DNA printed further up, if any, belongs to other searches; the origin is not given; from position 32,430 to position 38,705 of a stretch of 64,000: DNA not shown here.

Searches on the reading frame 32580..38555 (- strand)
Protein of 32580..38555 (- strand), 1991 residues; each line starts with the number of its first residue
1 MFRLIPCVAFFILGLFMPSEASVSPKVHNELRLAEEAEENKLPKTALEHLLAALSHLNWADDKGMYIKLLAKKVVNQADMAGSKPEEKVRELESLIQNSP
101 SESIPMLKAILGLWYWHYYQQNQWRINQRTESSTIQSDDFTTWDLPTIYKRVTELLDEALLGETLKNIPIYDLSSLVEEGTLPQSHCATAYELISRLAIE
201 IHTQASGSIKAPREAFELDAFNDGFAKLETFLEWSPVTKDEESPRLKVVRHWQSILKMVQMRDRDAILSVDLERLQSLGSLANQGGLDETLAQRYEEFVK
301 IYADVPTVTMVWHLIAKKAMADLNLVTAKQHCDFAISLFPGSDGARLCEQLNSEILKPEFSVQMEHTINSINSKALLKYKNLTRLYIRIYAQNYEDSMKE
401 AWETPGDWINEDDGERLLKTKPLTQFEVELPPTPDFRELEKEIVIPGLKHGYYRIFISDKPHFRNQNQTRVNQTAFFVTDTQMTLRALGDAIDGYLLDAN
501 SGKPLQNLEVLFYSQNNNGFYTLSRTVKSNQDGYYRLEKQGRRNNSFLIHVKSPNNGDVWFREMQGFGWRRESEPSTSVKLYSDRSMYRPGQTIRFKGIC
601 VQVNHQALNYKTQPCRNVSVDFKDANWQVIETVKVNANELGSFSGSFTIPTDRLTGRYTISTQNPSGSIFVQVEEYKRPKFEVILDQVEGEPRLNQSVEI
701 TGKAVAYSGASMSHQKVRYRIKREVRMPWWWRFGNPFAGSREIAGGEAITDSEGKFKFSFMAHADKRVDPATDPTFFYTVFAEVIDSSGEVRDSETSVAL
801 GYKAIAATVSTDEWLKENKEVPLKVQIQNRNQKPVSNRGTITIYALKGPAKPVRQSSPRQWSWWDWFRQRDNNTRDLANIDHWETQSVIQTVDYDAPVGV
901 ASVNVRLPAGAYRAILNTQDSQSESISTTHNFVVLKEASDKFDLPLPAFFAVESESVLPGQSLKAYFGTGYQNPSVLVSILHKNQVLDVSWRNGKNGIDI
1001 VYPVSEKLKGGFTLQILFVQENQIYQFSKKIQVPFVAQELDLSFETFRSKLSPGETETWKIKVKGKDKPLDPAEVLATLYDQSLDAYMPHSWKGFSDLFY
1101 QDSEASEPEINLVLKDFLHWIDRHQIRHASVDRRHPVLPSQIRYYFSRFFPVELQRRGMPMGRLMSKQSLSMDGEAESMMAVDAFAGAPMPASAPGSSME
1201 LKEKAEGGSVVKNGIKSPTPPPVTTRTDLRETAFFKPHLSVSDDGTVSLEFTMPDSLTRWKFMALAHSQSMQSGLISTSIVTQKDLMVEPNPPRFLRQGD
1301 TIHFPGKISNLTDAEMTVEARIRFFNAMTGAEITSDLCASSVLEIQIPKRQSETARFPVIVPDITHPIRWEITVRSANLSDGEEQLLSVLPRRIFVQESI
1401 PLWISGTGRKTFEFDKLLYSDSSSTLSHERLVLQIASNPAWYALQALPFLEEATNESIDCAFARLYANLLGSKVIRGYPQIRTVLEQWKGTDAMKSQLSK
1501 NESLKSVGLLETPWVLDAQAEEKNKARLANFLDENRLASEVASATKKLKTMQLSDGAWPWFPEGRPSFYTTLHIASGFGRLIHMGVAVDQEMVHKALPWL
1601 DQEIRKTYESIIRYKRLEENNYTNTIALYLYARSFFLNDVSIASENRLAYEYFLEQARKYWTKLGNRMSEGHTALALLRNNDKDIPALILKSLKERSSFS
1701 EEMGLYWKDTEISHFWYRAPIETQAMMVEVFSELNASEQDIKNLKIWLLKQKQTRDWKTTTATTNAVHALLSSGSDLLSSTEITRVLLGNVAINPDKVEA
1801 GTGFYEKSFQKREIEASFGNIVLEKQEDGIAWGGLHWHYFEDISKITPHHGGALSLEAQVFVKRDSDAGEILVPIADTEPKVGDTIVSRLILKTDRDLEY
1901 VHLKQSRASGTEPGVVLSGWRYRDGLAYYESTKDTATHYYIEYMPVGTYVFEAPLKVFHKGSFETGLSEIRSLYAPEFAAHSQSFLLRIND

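Call 7: search_protein_families(library=pfam, proteins=[window:32580-38555:-], max_evalue=0.01)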
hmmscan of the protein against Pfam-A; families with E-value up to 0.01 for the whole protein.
window:32580-38555:- (1991 aa): 6 families
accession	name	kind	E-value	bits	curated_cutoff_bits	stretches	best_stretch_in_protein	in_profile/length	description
PF00207.28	A2M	-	1.9e-20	72.9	21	1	1232-1320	1-90/92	Alpha-2-macroglobulin family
PF17973.7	bMG10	-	9.1e-19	68.4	26.2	1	1859-1977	7-131/131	Bacterial Alpha-2-macroglobulin MG10 domain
PF01835.25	MG2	-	2.2e-16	60.4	32.8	1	581-665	4-85/96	MG2 domain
PF07703.20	A2M_BRD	-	0.00011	23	22.7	1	954-1084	7-137/140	Alpha-2-macroglobulin bait region domain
PF13620.12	CarboxypepD_reg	-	0.0011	19.7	32.3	0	492-538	2-43/82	Carboxypeptidase regulatory-like domain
PF11974.14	bMG3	-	0.0049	17.2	34.9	0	478-558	1-79/103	Bacterial alpha-2-macroglobulin MG3 domain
